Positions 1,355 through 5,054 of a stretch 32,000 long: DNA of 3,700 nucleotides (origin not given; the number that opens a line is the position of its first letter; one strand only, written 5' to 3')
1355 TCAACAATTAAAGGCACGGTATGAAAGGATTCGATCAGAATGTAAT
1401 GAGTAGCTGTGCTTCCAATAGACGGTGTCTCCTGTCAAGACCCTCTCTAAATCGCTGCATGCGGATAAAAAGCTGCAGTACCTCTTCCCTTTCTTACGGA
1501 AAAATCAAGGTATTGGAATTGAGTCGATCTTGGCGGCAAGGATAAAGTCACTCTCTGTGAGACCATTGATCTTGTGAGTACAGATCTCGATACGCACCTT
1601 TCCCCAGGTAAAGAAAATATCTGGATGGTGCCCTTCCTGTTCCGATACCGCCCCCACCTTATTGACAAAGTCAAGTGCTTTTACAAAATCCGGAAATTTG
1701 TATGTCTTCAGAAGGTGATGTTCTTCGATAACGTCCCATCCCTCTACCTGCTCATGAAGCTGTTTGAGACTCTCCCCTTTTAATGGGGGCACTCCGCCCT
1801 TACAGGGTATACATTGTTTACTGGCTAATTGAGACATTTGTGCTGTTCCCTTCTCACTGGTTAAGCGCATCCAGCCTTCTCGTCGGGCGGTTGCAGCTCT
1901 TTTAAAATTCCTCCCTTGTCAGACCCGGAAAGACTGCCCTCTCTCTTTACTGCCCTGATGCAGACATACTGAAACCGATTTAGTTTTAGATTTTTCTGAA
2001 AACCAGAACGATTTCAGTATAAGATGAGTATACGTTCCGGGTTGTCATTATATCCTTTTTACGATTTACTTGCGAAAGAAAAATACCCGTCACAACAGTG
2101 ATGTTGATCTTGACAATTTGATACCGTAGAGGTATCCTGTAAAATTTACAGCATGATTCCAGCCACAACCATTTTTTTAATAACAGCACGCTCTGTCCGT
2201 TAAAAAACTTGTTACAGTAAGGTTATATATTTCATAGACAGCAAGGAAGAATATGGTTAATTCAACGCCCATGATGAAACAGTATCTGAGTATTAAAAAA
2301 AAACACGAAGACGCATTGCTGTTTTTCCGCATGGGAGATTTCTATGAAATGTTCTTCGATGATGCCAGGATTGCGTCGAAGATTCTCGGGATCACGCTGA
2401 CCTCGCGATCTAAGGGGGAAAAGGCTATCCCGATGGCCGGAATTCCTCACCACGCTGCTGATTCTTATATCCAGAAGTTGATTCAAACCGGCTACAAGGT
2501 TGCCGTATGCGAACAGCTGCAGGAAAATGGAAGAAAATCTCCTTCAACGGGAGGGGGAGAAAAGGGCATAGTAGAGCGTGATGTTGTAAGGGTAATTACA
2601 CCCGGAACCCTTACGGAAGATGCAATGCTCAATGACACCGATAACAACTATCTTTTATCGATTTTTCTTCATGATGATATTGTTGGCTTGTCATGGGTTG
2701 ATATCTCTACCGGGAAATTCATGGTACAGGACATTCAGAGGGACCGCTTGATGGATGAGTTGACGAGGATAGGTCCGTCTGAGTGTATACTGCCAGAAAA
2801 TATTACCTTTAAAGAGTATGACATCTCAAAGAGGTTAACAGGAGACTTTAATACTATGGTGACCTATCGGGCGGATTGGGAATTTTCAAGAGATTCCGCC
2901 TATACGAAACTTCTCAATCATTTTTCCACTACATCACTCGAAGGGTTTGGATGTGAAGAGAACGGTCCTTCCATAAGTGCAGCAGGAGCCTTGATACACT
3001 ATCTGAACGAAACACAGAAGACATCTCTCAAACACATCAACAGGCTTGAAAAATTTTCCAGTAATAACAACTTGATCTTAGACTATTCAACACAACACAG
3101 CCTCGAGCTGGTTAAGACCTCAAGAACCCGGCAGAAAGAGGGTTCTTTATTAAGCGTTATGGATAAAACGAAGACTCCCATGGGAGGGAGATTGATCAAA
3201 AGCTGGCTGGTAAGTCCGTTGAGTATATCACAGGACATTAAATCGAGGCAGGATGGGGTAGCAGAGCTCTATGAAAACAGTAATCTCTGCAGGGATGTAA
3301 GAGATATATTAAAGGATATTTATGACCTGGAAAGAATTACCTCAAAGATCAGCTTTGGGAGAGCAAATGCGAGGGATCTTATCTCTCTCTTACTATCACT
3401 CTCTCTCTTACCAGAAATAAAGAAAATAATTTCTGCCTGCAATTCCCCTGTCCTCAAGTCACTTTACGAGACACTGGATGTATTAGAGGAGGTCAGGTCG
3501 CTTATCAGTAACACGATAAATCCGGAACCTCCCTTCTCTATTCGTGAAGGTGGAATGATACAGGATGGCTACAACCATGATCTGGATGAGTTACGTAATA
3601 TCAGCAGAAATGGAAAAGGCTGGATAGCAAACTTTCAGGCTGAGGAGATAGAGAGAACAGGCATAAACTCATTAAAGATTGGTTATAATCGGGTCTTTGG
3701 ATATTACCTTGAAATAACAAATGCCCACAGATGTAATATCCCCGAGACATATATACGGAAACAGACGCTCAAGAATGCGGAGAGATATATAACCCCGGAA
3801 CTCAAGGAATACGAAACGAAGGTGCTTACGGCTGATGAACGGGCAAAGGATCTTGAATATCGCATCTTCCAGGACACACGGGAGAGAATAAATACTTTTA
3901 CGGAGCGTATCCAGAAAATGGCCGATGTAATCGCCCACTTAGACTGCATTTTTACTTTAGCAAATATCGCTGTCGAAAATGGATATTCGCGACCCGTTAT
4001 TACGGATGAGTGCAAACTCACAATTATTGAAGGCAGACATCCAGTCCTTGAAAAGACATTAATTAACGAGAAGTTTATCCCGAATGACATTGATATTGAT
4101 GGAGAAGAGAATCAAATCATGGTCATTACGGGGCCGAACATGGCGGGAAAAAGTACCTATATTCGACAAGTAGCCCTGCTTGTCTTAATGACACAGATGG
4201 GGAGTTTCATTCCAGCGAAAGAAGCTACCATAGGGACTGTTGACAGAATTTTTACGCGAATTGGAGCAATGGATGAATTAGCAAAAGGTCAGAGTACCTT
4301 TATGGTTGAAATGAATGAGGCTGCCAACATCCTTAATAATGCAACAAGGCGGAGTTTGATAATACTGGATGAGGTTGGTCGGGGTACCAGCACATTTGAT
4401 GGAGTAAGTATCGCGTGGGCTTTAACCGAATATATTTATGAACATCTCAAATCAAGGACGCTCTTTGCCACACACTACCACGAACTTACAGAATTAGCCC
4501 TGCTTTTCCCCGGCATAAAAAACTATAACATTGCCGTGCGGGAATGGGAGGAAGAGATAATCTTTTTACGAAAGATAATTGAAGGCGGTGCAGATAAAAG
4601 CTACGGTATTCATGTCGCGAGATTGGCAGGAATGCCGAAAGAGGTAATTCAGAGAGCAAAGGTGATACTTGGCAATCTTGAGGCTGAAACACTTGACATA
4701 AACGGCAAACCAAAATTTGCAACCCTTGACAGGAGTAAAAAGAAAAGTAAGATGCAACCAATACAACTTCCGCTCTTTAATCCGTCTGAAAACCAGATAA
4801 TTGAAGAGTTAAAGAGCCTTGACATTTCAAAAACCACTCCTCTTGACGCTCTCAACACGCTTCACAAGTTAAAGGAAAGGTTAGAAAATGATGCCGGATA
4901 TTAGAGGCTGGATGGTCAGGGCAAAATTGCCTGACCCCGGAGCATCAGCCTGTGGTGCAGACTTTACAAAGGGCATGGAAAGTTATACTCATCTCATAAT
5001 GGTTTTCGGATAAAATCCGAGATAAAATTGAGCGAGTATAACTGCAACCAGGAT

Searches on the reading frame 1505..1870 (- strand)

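Call 12: search_protein_families(library=pfam, proteins=[window:1505-1870:-])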
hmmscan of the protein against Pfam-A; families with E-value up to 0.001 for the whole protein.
window:1505-1870:- (121 aa): 1 family
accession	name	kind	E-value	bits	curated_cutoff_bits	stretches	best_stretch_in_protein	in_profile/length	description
PF01329.24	Pterin_4a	-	6.6e-31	106.7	26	1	29-118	2-91/91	Pterin 4 alpha carbinolamine dehydratase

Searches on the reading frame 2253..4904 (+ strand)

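Call 11: search_protein_families(library=pfam, proteins=[window:2253-4904:+])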
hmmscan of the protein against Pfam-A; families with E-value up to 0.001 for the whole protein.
window:2253-4904:+ (883 aa): 5 families
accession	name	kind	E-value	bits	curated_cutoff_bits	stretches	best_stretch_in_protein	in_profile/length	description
PF00488.27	MutS_V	-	1.8e-85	286.1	30.2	1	623-810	1-188/188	MutS domain V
PF05192.23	MutS_III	-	5.8e-52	177.3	34.1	1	279-570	1-194/194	MutS domain III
PF01624.25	MutS_I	-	3.1e-45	153.5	20.6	1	5-123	1-112/113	MutS domain I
PF05188.22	MutS_II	-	3.3e-32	112.1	25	1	132-262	1-132/133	MutS domain II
PF05190.23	MutS_IV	-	2.6e-30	105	22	1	439-529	1-91/92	MutS family domain IV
